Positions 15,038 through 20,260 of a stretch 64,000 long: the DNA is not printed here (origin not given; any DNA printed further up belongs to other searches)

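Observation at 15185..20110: All four acetyl-CoA-carboxylase functions fused in one 1641-aa chain with a permuted domain order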

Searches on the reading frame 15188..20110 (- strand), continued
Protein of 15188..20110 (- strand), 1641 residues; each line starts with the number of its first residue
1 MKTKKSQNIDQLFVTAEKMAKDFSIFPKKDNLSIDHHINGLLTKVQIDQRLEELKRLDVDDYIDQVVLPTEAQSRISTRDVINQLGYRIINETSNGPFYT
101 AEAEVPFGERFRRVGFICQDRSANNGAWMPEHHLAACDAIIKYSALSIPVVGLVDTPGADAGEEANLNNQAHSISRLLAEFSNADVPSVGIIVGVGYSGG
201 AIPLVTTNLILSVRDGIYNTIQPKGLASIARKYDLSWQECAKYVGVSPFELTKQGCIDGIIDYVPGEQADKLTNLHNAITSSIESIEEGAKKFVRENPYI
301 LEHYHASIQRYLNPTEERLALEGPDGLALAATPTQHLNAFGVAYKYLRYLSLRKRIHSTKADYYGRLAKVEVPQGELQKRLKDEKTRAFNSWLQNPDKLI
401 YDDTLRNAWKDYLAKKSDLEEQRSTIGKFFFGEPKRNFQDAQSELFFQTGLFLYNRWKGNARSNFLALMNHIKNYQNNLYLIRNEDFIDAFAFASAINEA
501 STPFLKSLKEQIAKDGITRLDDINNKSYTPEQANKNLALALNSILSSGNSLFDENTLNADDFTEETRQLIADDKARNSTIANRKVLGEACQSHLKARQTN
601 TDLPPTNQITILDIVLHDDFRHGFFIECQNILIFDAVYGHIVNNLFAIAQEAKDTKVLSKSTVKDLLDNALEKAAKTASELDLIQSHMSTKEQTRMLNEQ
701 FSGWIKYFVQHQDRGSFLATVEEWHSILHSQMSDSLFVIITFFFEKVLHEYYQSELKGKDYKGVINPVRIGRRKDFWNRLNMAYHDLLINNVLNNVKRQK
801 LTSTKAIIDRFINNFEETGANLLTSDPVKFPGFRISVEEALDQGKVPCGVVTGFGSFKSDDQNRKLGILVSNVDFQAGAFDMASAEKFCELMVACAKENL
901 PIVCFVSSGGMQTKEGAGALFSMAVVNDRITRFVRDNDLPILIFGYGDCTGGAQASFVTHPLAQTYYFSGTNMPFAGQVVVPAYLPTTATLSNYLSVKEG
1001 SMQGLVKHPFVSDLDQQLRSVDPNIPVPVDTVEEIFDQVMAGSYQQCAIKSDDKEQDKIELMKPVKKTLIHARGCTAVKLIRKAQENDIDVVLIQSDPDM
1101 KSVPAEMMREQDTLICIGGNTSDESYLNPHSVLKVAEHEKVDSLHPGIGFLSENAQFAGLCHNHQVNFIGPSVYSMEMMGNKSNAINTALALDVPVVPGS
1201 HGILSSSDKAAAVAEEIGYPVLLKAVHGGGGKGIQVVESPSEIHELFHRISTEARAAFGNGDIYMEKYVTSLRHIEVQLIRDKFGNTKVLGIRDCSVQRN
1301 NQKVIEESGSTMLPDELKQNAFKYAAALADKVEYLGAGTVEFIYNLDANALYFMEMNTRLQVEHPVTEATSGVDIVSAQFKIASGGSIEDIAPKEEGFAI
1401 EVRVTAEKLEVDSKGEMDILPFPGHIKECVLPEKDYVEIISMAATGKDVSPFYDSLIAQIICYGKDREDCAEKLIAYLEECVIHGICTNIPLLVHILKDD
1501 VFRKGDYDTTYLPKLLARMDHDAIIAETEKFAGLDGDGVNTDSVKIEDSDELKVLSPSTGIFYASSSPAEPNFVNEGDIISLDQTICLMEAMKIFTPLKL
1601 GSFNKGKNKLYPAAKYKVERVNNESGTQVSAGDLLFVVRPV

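Call 99: find_encoding_contigs(protein=P0079, flank=5000, max_places=1)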
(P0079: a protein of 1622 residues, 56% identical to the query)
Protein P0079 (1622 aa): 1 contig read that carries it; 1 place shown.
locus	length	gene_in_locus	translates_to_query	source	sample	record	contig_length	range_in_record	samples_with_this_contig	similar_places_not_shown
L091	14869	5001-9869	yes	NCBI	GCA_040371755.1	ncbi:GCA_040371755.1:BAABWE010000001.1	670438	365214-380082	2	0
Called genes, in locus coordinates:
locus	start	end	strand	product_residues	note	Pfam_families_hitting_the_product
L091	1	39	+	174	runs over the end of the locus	PF09835:DUF2062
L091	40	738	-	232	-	PF00005:ABC_tran, PF02463:SMC_N (weak), PF13304:AAA_21 (faint)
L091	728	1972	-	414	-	PF12704:MacB_PCD, PF02687:FtsX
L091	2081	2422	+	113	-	-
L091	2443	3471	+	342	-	PF04371:PAD_porph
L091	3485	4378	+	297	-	PF00795:CN_hydrolase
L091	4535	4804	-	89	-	-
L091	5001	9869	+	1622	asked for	PF01039:Carboxyl_trans, PF03255:ACCA, PF00289:Biotin_carb_N, PF02786:CPSase_L_D2, PF02222:ATP-grasp, PF07478:Dala_Dala_lig_C, PF02785:Biotin_carb_C, PF00364:Biotin_lipoyl (faint)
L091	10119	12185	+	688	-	PF17804:TSP_NTD, PF00595:PDZ, PF03572:Peptidase_S41, PF11818:DUF3340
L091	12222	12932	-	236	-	PF04654:DUF599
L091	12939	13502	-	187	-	PF03923:Lipoprotein_16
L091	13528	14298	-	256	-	PF03883:H2O2_YaaD, PF21818:DUF6884 (weak)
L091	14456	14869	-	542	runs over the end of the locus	PF00672:HAMP, PF00015:MCPsignal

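Call 100: search_protein_families(library=ncbifam, proteins=[L082:8567-9775:+], max_evalue=1e-50)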
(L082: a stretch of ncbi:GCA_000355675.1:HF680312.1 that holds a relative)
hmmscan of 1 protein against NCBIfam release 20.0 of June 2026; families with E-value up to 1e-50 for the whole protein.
L082:8567-9775:+ (403 aa): 12 families
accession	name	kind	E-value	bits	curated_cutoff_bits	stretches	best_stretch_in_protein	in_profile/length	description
NF005935.0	PRK07967.1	equivalog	5.7e-203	674.2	630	1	1-402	1-403/406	beta-ketoacyl-ACP synthase I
TIGR03150.1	fabF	equivalog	6.2e-118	394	493.75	1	2-401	1-407/407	beta-ketoacyl-ACP synthase II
NF005589.0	PRK07314.1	subfamily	8.8e-118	393.6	387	1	1-402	3-411/413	beta-ketoacyl-ACP synthase II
NF004970.0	PRK06333.1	subfamily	3.8e-99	332.4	525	1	1-401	3-420/424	beta-ketoacyl-ACP synthase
NF006587.0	PRK09116.1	equivalog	1.8e-96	323.4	470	1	1-401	1-405/408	beta-ketoacyl-ACP synthase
NF006274.0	PRK08439.1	equivalog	1.7e-94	316.9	621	1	1-402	1-405/406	beta-ketoacyl-ACP synthase II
NF006434.0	PRK08722.1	equivalog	4.5e-83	279.4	759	1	2-402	4-413/414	beta-ketoacyl-ACP synthase II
NF005916.1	PRK07910.1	equivalog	2.9e-72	243.9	560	1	3-401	13-416/418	KasA/KasB family beta-ketoacyl-ACP synthase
NF005490.0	PRK07103.1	equivalog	2.3e-66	224.6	445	1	1-401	3-411/414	polyketide beta-ketoacyl:acyl carrier protein synthase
NF005076.0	PRK06501.1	equivalog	4.3e-65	220.3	629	1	4-401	13-421/425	beta-ketoacyl-ACP synthase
NF006618.0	PRK09185.1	subfamily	3.3e-61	207.5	407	1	2-401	3-391/394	beta-ketoacyl-ACP synthase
NF004618.0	PRK05952.1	equivalog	3.1e-53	181.1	455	1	3-401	3-381/384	beta-ketoacyl-ACP synthase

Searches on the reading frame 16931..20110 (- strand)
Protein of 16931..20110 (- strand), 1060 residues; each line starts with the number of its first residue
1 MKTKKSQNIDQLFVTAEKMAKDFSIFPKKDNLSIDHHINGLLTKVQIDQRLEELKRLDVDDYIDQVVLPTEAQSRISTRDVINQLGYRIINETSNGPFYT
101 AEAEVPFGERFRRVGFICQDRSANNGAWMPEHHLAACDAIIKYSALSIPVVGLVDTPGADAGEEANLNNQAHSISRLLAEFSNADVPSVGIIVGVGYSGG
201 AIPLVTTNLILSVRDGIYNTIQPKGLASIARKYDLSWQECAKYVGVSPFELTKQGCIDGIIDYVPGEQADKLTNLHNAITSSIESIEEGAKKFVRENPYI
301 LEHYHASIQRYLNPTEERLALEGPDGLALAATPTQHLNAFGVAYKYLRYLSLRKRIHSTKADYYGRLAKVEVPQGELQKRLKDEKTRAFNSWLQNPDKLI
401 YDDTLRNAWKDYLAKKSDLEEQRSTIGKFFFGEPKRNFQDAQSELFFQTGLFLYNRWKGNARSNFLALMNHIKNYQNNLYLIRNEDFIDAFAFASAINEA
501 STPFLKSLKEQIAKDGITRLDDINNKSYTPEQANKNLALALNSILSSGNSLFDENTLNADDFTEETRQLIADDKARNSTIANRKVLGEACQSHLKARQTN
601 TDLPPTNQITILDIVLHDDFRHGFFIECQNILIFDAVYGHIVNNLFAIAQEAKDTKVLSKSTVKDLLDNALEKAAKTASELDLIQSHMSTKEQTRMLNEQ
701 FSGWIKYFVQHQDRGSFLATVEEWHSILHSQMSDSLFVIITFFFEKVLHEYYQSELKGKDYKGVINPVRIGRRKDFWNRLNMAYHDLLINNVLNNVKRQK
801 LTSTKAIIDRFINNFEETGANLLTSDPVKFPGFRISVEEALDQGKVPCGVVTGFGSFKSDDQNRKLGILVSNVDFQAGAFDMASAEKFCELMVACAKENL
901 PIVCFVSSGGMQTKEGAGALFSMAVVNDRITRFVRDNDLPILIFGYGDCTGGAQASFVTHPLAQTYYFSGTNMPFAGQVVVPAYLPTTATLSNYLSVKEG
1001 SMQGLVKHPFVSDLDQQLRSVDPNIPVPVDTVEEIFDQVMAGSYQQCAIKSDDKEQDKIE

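Call 60: predict_structure(alignment_id=A2)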
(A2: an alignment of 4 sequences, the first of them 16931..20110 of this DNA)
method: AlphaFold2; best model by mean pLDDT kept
length: 1060 residues; sequences in the alignment: 4
mean_pLDDT: 45.9   pTM: 0.36
mean pLDDT of the five models: 45.9, 45.2, 44.6, 41.5, 37.8
residues with pLDDT >= 90: 0; 70-90: 180; 50-70: 259; < 50: 621
segments of 3 or more residues with pLDDT < 50: 1-96, 103-113, 121-126, 155-175, 181-378, 425-428, 682-694, 724-733, 768-774, 791-853, 855-864, 870-886, 905-1060
pLDDT, mean of each block of 10 residues (from residue 1): 27 29 24 25 36 37 27 28 32 43 43 52 51 66 57 45 33 48 41 30 22 23 31 34 32 29 30 36 35 34 28 24 25 27 28 26 25 39 64 72 78 78 51 68 78 66 67 65 79 81 75 63 64 77 71 58 69 64 77 66 65 72 69 71 68 72 77 64 45 51 56 56 45 55 71 74 58 49 53 35 27 24 25 34 35 44 47 33 46 53 44 26 34 43 36 31 31 21 21 22 23 30 29 28 23 25
secondary structure, 60 per line:
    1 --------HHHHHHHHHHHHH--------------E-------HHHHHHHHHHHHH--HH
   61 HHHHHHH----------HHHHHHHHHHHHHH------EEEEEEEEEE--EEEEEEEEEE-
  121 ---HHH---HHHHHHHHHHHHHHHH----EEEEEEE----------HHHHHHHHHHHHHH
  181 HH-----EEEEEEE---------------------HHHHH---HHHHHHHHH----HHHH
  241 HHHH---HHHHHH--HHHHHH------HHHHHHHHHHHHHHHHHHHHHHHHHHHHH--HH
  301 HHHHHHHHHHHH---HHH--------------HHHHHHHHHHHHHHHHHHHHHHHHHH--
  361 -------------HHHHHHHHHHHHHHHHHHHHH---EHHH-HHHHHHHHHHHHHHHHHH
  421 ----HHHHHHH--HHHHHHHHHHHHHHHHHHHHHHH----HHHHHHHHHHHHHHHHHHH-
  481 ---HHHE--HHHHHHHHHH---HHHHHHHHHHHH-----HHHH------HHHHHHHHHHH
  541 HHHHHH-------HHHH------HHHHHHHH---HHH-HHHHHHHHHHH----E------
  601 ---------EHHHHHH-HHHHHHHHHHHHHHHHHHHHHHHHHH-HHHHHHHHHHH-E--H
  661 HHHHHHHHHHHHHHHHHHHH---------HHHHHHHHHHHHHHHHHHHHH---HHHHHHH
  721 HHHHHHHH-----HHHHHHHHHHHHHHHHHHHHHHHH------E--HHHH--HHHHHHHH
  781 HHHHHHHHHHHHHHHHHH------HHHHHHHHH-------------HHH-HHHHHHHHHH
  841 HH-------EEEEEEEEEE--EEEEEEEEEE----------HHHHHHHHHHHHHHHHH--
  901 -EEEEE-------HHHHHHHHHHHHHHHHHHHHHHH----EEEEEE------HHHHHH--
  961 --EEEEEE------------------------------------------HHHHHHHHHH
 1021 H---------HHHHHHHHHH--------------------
elements in order (helices of 4 or more, strands of 3 or more residues): H9-21 H44-56 H59-67 H78-91 E98-107 E110-119 H130-145 E150-156 H167-182 E188-194 H216-220 H224-232 H237-244 H248-253 H256-261 H268-296 H299-312 H333-358 H374-394 H403-420 H425-431 H434-456 H461-479 H490-499 H503-514 H520-523 H530-546 H554-557 H564-571 H579-589 H611-616 H618-643 H645-655 H660-680 H690-710 H714-728 H734-757 H767-770 H773-798 H805-813 H831-842 E850-859 E862-871 H882-898 E902-906 H914-936 E941-946 H953-958 E963-968 H1011-1021 H1031-1040
